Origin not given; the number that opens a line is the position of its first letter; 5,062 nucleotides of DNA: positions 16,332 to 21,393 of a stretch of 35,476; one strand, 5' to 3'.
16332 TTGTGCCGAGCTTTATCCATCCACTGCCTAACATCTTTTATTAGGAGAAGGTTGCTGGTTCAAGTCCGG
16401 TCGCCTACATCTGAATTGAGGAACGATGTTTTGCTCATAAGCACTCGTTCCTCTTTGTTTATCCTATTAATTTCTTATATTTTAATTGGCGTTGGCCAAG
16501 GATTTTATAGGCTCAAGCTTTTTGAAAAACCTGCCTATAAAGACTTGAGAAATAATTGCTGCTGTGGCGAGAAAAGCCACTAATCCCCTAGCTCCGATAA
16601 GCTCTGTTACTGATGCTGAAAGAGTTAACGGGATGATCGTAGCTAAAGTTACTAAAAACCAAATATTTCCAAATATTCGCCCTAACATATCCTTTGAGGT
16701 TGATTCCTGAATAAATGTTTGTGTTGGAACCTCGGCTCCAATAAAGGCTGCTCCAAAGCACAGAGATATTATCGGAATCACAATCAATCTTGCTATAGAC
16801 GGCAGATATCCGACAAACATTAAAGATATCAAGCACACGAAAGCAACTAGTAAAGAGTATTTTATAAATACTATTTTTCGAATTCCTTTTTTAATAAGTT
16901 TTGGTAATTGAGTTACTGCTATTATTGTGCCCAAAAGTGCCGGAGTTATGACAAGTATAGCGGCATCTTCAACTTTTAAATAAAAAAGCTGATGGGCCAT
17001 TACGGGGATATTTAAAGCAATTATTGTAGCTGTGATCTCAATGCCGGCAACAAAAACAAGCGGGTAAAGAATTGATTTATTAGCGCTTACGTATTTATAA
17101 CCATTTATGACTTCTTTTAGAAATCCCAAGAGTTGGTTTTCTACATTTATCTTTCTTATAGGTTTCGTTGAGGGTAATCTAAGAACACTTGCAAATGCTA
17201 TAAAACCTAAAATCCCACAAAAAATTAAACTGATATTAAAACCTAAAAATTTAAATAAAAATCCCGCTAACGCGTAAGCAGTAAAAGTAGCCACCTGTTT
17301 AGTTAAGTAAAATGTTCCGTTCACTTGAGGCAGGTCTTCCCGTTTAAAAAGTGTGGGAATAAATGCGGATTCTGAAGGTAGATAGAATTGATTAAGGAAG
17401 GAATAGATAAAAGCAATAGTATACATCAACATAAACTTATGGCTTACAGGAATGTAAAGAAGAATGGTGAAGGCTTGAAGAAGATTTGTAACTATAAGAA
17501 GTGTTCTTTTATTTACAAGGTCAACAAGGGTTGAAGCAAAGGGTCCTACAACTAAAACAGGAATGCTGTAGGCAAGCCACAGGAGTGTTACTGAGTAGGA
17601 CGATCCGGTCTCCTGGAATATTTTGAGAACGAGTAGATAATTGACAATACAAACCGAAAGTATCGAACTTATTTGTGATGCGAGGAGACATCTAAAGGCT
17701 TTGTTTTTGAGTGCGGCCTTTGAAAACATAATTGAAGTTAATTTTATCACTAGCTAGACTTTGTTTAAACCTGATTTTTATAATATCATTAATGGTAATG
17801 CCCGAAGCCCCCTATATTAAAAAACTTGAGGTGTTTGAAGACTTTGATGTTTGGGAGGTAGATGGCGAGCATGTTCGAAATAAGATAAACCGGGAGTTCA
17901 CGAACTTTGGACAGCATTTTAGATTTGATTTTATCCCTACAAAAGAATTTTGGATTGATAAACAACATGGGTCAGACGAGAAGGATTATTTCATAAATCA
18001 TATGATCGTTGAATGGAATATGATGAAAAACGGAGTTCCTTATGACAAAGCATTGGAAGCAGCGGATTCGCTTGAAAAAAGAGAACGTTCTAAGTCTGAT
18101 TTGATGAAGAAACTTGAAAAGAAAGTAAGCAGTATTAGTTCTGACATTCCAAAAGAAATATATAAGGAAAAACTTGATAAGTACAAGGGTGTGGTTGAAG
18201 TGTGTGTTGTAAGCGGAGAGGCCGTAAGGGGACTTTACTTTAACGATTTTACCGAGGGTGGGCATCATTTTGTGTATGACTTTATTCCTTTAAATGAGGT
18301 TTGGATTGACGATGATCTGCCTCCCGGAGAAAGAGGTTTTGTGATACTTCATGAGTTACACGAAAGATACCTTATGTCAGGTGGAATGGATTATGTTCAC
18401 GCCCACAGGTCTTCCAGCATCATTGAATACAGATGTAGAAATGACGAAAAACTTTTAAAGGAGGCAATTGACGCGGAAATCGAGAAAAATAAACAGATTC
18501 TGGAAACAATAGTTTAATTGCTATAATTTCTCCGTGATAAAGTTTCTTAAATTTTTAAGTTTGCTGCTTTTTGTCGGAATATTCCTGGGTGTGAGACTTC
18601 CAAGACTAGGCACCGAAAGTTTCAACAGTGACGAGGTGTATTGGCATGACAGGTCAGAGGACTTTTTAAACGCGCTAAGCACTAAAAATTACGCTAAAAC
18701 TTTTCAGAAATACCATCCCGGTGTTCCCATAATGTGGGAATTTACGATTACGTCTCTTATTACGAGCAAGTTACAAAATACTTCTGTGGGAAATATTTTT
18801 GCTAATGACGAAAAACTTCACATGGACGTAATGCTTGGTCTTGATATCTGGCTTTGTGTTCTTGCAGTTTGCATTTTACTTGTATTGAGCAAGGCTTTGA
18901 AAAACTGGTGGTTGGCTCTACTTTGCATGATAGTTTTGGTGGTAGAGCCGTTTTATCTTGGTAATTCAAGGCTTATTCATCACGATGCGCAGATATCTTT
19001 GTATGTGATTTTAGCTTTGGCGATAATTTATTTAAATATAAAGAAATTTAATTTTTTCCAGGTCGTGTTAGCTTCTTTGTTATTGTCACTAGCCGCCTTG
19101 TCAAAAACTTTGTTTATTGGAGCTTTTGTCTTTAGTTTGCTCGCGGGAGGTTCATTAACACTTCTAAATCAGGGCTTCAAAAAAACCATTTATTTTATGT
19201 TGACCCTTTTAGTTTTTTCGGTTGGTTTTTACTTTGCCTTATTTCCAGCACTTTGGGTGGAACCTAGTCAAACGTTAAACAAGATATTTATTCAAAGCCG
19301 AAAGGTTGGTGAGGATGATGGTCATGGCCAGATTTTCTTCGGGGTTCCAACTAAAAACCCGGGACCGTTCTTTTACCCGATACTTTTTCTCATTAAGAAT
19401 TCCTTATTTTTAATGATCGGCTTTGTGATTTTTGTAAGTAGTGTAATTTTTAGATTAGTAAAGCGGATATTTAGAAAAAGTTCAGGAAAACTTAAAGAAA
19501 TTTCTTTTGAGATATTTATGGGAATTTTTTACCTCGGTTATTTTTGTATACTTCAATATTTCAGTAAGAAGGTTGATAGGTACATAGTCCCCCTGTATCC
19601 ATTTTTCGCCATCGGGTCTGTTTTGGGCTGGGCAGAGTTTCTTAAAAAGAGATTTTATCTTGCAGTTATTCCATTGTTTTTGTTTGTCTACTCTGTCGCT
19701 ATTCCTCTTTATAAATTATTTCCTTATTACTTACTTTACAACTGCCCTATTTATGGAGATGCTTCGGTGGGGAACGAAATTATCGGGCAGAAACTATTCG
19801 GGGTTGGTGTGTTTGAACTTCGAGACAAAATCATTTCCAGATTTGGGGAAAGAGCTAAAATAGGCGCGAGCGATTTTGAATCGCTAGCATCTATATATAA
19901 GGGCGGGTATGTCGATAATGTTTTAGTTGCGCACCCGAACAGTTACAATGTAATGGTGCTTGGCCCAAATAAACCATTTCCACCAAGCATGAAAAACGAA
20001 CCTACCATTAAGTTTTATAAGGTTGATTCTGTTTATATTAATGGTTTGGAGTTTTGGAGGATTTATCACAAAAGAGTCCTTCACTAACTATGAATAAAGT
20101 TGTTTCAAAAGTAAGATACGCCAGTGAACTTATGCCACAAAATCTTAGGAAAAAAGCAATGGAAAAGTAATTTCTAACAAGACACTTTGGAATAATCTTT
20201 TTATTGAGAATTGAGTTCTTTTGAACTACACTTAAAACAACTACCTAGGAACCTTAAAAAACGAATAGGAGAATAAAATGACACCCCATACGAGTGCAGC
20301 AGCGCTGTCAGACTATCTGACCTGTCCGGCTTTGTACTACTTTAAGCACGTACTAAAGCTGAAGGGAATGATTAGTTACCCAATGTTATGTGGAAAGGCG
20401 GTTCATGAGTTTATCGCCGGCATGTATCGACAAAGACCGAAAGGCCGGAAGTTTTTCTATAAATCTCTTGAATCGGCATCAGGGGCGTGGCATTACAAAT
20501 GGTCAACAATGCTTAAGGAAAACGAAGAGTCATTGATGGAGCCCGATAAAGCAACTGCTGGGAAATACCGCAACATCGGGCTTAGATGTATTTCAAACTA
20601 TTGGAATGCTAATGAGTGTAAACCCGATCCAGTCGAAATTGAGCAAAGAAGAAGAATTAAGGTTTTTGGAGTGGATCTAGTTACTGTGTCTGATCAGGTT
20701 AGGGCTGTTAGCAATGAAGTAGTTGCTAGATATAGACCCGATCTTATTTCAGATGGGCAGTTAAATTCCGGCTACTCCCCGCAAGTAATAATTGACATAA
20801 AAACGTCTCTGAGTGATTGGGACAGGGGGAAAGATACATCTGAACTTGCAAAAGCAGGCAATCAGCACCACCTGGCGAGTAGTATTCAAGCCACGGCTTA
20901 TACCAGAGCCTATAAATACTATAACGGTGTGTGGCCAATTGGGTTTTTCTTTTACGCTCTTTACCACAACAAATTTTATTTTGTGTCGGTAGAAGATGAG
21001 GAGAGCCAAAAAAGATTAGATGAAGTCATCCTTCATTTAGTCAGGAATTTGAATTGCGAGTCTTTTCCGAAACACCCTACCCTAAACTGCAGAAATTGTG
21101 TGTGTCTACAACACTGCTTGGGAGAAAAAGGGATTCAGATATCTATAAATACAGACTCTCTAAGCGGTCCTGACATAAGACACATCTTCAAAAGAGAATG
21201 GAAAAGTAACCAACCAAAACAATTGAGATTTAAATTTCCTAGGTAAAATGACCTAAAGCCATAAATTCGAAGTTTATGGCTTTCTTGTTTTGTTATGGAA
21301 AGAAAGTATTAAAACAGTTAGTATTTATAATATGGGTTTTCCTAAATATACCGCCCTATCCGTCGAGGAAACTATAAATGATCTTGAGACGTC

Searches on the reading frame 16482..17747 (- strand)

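Call 9: search_protein_families(library=ncbifam, proteins=[window:16482-17747:-], max_evalue=0.001)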
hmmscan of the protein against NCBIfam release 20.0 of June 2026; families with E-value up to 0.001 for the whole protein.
window:16482-17747:- (421 aa): 8 families
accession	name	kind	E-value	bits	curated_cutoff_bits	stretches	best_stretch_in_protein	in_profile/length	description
TIGR00900.1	2A0121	subfamily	8.7e-33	114.2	319.6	1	18-385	1-364/364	H+ Antiporter protein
NF000051.1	macrolide_MefB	exception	9.2e-18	64.4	800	1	15-403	8-391/409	macrolide efflux MFS transporter Mef(B)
NF007792.0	PRK10489.1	equivalog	8.9e-13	48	324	1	6-394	6-385/419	enterobactin transporter EntS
NF006386.0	PRK08633.1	equivalog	2.8e-12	45.2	1221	1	28-399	26-401/1147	acyl-[ACP]--phospholipid O-acyltransferase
TIGR00880.1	2_A_01_02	superfamily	5.8e-10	39.4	131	1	55-191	2-137/141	multidrug resistance protein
NF000154.1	macrolide_MefEN2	exception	1.2e-08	34.7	800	1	24-408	14-390/401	macrolide efflux MFS transporter Mef(En2)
NF000245.1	macrolide_MefA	exception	1.5e-08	34.1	675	1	16-390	9-379/405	macrolide efflux MFS transporter Mef(A)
NF000246.1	macrolide_MefC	exception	3.4e-06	26.4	870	1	16-395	8-381/407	macrolide efflux MFS transporter Mef(C)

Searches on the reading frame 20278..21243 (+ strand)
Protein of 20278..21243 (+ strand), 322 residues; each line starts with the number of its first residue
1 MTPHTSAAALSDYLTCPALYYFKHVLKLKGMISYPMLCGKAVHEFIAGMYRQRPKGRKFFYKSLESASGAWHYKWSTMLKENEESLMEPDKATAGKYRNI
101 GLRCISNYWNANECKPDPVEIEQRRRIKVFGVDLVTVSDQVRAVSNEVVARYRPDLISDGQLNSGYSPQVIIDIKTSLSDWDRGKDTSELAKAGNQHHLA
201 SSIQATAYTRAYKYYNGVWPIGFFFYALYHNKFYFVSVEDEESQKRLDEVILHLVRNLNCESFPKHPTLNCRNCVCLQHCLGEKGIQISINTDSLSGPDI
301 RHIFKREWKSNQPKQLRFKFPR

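Call 9: search_protein_families(library=ncbifam, proteins=[window:20278-21243:+], max_evalue=0.001)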
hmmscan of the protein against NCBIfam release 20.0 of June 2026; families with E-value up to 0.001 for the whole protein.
window:20278-21243:+ (322 aa): 1 family
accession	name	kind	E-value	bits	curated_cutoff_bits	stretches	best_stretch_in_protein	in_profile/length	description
TIGR00372.1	cas4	equivalog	5.9e-05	23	65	0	8-44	4-40/180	CRISPR-associated protein Cas4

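Call 89: search_protein_families(library=pfam, proteins=[window:20278-21243:+], max_evalue=0.001)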
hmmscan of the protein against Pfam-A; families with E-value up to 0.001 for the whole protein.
window:20278-21243:+ (322 aa): 1 family
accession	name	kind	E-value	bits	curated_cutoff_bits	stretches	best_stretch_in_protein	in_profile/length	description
PF12705.13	PDDEXK_1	-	4.5e-11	43.6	22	1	5-280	2-246/247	PD-(D/E)XK nuclease superfamily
